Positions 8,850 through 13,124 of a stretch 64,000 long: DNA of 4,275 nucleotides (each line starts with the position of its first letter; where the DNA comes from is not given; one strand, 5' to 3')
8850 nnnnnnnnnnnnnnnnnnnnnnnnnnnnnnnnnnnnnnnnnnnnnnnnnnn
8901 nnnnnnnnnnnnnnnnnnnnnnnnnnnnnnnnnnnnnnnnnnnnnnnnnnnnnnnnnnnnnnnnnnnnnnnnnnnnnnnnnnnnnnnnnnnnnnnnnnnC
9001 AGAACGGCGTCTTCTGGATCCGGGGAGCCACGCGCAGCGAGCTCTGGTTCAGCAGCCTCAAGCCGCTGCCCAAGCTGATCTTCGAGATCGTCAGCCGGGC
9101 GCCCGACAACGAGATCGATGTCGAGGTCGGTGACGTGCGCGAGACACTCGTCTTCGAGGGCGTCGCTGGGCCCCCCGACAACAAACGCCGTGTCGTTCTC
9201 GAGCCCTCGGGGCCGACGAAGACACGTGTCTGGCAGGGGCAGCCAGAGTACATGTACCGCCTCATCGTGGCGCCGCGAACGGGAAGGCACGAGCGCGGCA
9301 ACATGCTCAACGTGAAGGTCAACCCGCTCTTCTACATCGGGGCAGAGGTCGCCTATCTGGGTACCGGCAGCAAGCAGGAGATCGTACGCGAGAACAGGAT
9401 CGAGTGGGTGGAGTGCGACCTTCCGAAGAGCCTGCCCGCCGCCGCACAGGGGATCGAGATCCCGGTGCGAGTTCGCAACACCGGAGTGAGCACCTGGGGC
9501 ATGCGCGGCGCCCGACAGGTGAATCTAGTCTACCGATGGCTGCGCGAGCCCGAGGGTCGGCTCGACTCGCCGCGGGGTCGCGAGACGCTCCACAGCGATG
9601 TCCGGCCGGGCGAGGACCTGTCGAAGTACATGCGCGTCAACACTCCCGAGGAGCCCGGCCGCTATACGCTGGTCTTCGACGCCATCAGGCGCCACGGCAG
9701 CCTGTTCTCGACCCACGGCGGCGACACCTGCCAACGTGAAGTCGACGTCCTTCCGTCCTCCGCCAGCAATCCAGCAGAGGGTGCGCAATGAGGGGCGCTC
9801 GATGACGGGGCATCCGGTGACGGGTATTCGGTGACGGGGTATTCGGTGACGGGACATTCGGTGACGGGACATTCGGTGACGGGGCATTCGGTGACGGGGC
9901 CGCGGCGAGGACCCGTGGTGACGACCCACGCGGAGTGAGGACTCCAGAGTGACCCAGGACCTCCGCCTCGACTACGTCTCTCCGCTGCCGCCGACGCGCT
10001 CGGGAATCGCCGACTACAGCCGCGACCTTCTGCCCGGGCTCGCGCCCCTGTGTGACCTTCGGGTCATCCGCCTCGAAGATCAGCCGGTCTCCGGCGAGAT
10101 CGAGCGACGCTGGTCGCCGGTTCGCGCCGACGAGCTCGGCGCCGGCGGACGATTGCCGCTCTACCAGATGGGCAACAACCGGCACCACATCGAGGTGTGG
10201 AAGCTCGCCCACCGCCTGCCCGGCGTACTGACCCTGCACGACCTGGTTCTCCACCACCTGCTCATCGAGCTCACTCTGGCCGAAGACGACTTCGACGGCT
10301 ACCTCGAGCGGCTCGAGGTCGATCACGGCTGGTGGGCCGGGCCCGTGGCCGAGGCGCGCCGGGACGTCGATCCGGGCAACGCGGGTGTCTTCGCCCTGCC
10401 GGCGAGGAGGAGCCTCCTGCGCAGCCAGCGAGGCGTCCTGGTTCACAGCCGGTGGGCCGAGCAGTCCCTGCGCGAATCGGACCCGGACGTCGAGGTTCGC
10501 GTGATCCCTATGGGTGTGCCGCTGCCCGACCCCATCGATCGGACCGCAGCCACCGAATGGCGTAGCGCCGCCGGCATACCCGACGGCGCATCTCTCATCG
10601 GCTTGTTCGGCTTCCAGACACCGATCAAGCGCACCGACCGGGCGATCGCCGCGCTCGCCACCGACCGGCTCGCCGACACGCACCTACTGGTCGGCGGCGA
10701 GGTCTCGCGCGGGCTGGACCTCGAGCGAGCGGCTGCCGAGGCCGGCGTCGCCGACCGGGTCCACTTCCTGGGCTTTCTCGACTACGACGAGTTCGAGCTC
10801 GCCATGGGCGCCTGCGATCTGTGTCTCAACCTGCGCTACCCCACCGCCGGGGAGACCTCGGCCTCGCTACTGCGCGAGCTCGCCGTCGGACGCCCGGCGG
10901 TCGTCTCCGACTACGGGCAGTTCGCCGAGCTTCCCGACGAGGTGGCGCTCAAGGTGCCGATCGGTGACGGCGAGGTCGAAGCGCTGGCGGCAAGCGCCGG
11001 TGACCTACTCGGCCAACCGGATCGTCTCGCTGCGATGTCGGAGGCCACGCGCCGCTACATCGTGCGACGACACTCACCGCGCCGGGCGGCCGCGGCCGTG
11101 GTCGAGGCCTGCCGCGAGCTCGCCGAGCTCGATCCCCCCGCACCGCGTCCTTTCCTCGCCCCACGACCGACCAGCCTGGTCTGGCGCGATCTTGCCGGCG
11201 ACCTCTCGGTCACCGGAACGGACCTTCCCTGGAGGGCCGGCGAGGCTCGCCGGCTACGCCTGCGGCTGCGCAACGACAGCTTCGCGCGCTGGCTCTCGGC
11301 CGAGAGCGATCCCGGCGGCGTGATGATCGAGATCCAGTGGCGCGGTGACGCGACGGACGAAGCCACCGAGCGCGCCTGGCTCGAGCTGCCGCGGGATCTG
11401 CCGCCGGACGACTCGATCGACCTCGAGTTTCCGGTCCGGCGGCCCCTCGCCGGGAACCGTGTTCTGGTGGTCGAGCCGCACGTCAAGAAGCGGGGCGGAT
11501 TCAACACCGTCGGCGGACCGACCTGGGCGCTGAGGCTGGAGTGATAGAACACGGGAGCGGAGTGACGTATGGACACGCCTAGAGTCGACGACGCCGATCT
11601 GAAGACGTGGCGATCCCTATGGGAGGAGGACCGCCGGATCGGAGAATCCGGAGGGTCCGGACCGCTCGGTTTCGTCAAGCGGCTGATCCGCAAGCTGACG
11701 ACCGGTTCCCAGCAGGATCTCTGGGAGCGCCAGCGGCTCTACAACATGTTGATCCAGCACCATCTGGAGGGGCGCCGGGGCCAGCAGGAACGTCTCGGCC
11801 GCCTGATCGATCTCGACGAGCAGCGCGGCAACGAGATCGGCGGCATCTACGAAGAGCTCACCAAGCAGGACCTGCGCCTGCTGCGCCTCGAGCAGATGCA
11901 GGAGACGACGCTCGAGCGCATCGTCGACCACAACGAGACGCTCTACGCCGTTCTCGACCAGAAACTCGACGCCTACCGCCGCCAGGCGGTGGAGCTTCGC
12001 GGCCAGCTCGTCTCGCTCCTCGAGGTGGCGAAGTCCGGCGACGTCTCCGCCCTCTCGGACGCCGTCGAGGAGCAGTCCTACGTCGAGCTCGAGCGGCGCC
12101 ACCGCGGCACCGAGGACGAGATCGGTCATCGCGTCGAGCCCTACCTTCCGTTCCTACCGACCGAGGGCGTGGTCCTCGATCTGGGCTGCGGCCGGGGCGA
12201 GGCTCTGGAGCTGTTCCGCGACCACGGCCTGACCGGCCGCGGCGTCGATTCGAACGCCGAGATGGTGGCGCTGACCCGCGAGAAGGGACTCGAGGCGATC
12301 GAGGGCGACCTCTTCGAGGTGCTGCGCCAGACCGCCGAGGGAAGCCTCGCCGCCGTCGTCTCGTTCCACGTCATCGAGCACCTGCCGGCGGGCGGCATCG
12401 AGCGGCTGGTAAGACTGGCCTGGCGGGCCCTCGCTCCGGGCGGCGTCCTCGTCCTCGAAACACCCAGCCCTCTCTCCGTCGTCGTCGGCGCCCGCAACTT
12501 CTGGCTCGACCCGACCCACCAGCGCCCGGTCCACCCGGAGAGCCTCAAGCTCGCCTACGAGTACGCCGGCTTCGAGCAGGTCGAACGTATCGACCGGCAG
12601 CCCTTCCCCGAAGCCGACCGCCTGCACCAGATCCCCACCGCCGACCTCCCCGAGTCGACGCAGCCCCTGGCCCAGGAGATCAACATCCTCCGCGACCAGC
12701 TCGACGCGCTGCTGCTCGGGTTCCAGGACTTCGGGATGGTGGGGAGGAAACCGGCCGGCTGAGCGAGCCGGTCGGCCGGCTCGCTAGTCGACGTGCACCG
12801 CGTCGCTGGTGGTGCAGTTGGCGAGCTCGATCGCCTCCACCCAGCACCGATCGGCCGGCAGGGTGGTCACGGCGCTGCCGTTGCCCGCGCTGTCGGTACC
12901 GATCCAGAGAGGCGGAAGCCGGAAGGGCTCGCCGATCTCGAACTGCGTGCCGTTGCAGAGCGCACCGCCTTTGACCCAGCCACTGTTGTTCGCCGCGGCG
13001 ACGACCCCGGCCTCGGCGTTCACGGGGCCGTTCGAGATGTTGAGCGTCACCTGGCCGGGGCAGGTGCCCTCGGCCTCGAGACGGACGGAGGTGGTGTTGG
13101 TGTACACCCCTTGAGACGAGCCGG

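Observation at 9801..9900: Array of about seven 15-bp direct repeats (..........-yATTC) in the promoter region of the GT4 gene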

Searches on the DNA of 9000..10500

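Call 11: search_rna_families(source=window, start=9000, end=10500, threshold=evalue, max_evalue=1)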
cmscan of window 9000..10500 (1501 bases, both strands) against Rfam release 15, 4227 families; matches with E-value up to 1: 0.
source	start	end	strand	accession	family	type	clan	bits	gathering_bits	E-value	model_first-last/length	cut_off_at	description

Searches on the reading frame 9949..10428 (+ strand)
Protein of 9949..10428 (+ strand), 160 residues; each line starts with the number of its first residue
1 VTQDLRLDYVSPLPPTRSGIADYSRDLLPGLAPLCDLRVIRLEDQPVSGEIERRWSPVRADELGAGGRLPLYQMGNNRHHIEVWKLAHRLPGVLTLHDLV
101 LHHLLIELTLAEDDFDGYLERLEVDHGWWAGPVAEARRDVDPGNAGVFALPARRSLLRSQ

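Call 55: find_homologous_proteins(query=window:9949-10428:+, max_evalue=1e-40)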
Query seq(160 aa) (160 aa): 19 proteins with E <= 1e-40 among 222 candidates.
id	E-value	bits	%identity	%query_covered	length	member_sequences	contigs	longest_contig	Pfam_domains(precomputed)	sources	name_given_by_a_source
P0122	1.0e-69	252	71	100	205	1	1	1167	-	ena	-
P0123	7.6e-55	203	71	83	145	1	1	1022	-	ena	-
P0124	4.1e-50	188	60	96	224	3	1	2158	-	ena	-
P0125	1.5e-48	183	61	95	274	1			-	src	-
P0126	1.1e-47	180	56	100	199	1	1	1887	-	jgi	-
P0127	2.4e-47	179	61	98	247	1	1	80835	-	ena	-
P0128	1.6e-46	176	58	97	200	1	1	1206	-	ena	-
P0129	2.0e-46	176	60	98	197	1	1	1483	-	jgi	-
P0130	3.3e-45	172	58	98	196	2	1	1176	-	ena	-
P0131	2.0e-44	169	60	97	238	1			-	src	-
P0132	2.1e-44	169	58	96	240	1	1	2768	-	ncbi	ncbi:MAG TPA: hypothetical protein VGE98_07535, partial [Thermoanaerobaculia bacterium]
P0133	2.6e-44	169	65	81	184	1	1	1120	-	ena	-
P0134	3.5e-44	169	61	98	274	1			-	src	-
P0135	7.8e-44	167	60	91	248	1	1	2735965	-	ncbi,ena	-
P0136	6.9e-43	164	62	84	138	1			-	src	-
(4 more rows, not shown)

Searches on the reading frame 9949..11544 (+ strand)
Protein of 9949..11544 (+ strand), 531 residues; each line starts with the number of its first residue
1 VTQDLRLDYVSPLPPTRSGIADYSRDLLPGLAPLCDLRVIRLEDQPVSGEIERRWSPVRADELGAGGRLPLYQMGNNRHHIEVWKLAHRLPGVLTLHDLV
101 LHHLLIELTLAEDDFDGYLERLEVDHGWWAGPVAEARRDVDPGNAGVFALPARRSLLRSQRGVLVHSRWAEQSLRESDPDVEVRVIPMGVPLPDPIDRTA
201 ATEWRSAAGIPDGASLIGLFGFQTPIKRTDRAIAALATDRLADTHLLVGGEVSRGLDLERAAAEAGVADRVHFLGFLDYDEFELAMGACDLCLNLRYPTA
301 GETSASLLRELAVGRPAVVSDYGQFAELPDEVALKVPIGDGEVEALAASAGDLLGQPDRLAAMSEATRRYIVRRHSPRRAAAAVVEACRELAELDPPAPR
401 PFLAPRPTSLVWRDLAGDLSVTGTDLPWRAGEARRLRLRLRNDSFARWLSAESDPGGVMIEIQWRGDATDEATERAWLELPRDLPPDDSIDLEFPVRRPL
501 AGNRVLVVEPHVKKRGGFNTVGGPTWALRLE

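Call 8: search_protein_families(library=pfam, proteins=[window:9949-11544:+])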
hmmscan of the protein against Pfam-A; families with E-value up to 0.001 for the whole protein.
window:9949-11544:+ (531 aa): 3 families
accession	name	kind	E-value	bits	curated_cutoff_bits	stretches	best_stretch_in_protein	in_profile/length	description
PF13692.12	Glyco_trans_1_4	-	1.2e-09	38.9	27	1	232-354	23-140/142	Glycosyl transferases group 1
PF00534.26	Glycos_transf_1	-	1.2e-08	35.1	26.4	1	203-369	4-171/172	Glycosyl transferases group 1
PF13524.12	Glyco_trans_1_2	-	0.00041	20.8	25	1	239-384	10-142/144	Glycosyl transferase-like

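Call 13: find_encoding_contigs(protein=window:9949-11544:+, flank=10000, max_places=10)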
Protein window:9949-11544:+ (531 aa): no gene with exactly this product is on record in the collection.

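Call 16: find_related_loci(query=window:9949-11544:+, collection=genome_contigs, flank=6000)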
Query window:9949-11544:+ (531 aa) in genome_contigs; peptide patterns used: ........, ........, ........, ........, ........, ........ (x = any residue, [..] = any of these).
542 stretches matched a pattern; 251 encode a relative of the query (tblastn E <= 1e-3); the best 80 are kept; 80 distinct loci.
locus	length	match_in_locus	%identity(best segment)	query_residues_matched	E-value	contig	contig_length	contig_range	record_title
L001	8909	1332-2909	63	1-526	0e+0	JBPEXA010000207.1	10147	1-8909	MAG: Thermoanaerobaculia bacterium isolate MAG12 MAG12_MAG12_207, whole genome shotgun sequence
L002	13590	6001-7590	58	1-530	0e+0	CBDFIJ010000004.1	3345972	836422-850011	MAG: Candidatus Multivoradales bacterium isolate d9cf5a85-037c-4724-bb86-9fb341b19480 genome assembly, contig: contig_4,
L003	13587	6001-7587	58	1-531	0e+0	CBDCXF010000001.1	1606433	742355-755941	MAG: Candidatus Multivoradales bacterium isolate 40da4510-5dea-4444-a7fb-8fa58cfcf4e7 genome assembly, contig: contig_1,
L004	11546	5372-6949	58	1-527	0e+0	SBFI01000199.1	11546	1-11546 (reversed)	MAG: Acidobacteria bacterium isolate M0029 scaffold_2830_1, whole genome shotgun sequence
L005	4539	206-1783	58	1-527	0e+0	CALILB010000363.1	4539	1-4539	MAG: uncultured bacterium isolate N4_Bin_METABAT__140_1 genome assembly, contig: c_000004840767, whole genome shotgun se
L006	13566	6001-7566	59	5-527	0e+0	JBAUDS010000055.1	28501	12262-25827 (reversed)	MAG: Thermoanaerobaculia bacterium isolate MFD13100_ilm_asm_bin9 k127_194166, whole genome shotgun sequence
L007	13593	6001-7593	61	1-531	0e+0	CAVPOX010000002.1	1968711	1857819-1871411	MAG: uncultured Acidobacteriota bacterium isolate MFD09779.bin.2.66 genome assembly, contig: contig_26450, whole genome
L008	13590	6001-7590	58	1-531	5e-179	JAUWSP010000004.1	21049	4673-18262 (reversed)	MAG: Acidobacteriota bacterium isolate CSMAG_2557 CSMAG_2557_k127_1871481_length_21049_cov_344.7067, whole genome shotgu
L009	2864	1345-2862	57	1-507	0e+0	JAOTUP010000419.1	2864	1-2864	MAG: Acidobacteriota bacterium isolate 13_May_SF_Bin12 13_May_SF_Bin12_scaffold_40687_c1, whole genome shotgun sequence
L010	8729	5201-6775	59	1-526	2e-178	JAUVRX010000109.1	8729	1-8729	MAG: Acidobacteriota bacterium isolate CSMAG_725 CSMAG_725_k127_560507_length_8729_cov_25.5010, whole genome shotgun seq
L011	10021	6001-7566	57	4-526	1e-177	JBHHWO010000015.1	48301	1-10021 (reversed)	MAG: Thermoanaerobaculia bacterium isolate S.2_sp2_bin.11 NODE_52_length_48301_cov_8.560440, whole genome shotgun sequen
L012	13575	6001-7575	58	1-526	2e-175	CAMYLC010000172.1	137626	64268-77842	MAG: Thermoanaerobaculia bacterium isolate FCS_M_Acidobacteriota_05 genome assembly, contig: scaffold_74, whole genome s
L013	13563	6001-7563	56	5-526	5e-175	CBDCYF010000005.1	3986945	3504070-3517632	MAG: Candidatus Multivoradales bacterium isolate fa92297e-59d4-4d54-97ff-e4ae523241f8 genome assembly, contig: contig_5,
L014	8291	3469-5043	57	1-526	2e-174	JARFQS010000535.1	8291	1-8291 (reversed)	MAG: Thermoanaerobaculia bacterium isolate MAG_Ve_Sed_30 k141_9227905, whole genome shotgun sequence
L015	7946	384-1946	54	5-526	2e-174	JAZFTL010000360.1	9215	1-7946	MAG: Thermoanaerobaculia bacterium isolate BS2bin.32 BS2bin.32_360, whole genome shotgun sequence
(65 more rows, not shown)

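Call 28: find_homologous_proteins(query=window:9949-11544:+, max_evalue=1e-50)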
Query window:9949-11544:+ (531 aa): 1049 proteins with E <= 1e-50 among 8000 candidates; the best 120 are listed.
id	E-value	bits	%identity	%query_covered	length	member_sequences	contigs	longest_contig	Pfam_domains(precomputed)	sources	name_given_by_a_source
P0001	0.0e+0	1149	96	100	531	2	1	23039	PF00534.27,PF13692.13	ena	-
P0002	2.8e-251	853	72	100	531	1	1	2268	PF00534.27,PF13692.13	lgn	-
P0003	8.1e-245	832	71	100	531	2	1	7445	PF00534.27,PF13692.13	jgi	jgi:glycosyltransferase involved in cell wall biosynthesis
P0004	9.9e-240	815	68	100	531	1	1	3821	PF00534.27,PF13692.13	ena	-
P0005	5.1e-221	753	65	100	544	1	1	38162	PF00534.27,PF13524.13,PF13692.13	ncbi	-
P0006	1.6e-218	745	63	100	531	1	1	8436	PF00534.27,PF13692.13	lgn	-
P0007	7.3e-216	736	63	99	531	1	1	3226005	PF00534.27,PF13524.13,PF13692.13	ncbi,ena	-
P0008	5.4e-215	733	63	100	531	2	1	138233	PF00534.27,PF13524.13,PF13692.13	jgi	jgi:glycosyltransferase involved in cell wall biosynthesis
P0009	1.7e-212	725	63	99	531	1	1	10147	PF00534.27,PF13524.13,PF13692.13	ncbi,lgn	-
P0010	2.2e-211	722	61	100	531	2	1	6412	PF00534.27,PF13524.13,PF13692.13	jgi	-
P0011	2.9e-207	708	61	100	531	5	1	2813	PF00534.27,PF13692.13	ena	-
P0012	1.0e-200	686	58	100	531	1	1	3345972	PF00534.27,PF13524.13,PF13692.13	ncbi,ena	-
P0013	1.4e-200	686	58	100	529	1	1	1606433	PF00534.27,PF13524.13,PF13692.13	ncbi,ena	-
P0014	1.1e-195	670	61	98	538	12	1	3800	PF00534.27,PF13524.13,PF13692.13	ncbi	-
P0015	1.2e-195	670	59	98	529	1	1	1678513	PF00534.27,PF13524.13,PF13692.13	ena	-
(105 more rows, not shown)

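Call 29: find_encoding_contigs(protein=P0001, flank=10000, max_places=6)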
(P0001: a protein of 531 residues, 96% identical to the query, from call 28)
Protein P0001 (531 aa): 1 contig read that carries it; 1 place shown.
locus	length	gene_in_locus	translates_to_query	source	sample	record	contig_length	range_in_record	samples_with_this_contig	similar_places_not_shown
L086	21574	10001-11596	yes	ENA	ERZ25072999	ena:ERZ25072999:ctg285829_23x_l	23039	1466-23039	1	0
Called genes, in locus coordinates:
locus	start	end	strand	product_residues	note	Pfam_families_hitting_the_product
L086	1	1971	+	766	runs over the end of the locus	PF00930:DPPIV_N, PF26550:Tricorn_2nd (faint), PF26549:Tricorn_N (weak), PF07676:PD40 (faint), PF20434:BD-FAE (faint), PF00326:Peptidase_S9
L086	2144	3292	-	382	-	PF06267:DUF1028, PF09134:Invasin_D3 (weak)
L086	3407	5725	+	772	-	PF12894:ANAPC4_WD40 (faint), PF07676:PD40 (faint), PF26550:Tricorn_2nd (faint), PF00930:DPPIV_N, PF26549:Tricorn_N (weak), PF02129:Peptidase_S15 (weak), PF20434:BD-FAE (faint), PF00326:Peptidase_S9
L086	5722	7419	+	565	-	PF05960:DUF885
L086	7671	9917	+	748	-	-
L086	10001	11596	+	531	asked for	PF00534:Glycos_transf_1, PF13692:Glyco_trans_1_4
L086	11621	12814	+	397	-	PF13489:Methyltransf_23, PF07021:MetW, PF08241:Methyltransf_11, PF08242:Methyltransf_12 (weak), PF13649:Methyltransf_25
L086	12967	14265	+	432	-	-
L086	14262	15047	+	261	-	PF13365:Trypsin_2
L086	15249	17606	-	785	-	PF14870:PSII_BNR (faint), PF02012:BNR (faint), PF15902:Sortilin-Vps10, PF25852:DUF6242_C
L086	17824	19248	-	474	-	PF00884:Sulfatase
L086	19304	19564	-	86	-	PF01206:TusA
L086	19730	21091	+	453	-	PF00224:PK, PF02887:PK_C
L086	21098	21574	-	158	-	?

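Call 30: find_encoding_contigs(protein=P0003, flank=6000, max_places=4)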
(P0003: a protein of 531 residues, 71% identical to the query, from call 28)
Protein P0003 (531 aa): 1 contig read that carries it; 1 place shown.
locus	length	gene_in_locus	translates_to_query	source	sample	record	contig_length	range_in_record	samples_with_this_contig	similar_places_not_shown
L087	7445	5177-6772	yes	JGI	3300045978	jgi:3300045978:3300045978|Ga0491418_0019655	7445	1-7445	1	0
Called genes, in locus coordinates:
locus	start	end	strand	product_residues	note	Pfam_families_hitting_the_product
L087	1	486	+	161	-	?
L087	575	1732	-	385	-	PF06267:DUF1028, PF09134:Invasin_D3 (weak)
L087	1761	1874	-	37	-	-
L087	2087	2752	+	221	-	PF00127:Copper-bind (weak)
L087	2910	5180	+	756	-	PF19830:DUF6311 (weak)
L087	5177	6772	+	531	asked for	PF00534:Glycos_transf_1, PF13692:Glyco_trans_1_4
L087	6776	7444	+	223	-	?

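Call 31: find_encoding_contigs(protein=P0002, flank=6000, max_places=4)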
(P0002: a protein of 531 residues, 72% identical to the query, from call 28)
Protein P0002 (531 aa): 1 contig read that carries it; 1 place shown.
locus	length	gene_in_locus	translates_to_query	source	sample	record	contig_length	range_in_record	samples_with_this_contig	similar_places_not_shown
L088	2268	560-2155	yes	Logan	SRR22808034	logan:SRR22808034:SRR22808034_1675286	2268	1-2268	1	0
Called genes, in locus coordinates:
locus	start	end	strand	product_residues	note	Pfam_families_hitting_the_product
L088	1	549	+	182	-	?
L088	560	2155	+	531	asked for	PF00534:Glycos_transf_1, PF13692:Glyco_trans_1_4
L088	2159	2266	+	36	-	?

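Call 32: find_encoding_contigs(protein=P0004, flank=6000, max_places=4)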
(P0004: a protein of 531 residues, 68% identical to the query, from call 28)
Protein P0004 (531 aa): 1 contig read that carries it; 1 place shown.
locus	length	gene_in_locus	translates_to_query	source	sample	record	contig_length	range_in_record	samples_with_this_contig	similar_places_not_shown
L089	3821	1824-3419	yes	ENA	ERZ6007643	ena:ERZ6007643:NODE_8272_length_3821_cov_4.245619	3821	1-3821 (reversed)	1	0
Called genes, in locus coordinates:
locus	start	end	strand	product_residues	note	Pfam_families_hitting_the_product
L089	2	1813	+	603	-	?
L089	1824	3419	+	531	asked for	PF00534:Glycos_transf_1, PF13692:Glyco_trans_1_4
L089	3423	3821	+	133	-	?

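Call 38: list_cluster_members(proteins=[P0001])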
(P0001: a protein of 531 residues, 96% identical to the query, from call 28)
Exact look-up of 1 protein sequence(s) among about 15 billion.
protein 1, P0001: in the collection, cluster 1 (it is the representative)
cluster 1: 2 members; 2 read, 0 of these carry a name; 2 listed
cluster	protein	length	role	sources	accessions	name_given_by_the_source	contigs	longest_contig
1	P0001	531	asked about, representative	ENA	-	-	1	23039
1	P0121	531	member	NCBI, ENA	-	-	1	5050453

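Call 39: find_encoding_contigs(protein=P0121, flank=10000, max_places=6)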
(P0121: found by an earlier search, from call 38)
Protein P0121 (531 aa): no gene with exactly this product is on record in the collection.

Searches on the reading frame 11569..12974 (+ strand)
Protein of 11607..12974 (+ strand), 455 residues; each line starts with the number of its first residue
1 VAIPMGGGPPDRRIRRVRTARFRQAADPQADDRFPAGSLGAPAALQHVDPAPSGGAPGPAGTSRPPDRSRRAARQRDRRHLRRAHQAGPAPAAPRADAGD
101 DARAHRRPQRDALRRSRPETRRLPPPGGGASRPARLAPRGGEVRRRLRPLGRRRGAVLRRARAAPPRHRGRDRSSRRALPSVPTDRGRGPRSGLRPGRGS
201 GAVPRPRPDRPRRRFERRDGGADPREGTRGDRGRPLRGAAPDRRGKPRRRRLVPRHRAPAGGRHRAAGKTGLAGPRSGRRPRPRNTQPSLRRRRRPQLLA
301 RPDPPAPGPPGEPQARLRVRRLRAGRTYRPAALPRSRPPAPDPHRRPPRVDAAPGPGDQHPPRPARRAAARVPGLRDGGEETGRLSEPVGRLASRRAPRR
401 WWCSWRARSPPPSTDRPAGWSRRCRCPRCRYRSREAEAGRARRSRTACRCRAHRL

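Call 8: search_protein_families(library=pfam, proteins=[window:11607-12974:+])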
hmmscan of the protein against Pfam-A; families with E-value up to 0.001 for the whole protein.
window:11607-12974:+ (455 aa): 0 families

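Call 52: search_protein_families(library=pfam, proteins=[window:11569-12762:+], max_evalue=1)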
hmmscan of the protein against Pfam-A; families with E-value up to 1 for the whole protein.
window:11569-12762:+ (397 aa): 9 families
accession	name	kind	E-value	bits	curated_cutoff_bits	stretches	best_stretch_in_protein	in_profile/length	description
PF13489.12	Methyltransf_23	-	3.7e-19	69.5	27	1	183-338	7-162/164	Methyltransferase domain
PF13649.12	Methyltransf_25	-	5.8e-12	46.6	27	1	202-292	1-97/97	Methyltransferase domain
PF08241.18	Methyltransf_11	-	6e-12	46.5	21.2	1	203-296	1-95/95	Methyltransferase domain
PF07021.18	MetW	-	2.8e-09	37.3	21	1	199-269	14-85/193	Methionine biosynthesis protein MetW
PF08242.18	Methyltransf_12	-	2.9e-08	34.8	30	1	203-294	1-98/98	Methyltransferase domain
PF13847.12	Methyltransf_31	-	0.00012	22.2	27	1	201-300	6-113/145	Methyltransferase domain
PF05175.20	MTS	-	0.026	14.6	23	1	198-296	31-138/170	Methyltransferase small domain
PF03873.18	RseA_C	-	0.21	12.3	23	1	45-69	31-54/55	Anti sigma-E protein RseA, C-terminal domain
PF03848.20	TehB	-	0.21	11.4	20.4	1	200-292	32-128/193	Tellurite resistance protein TehB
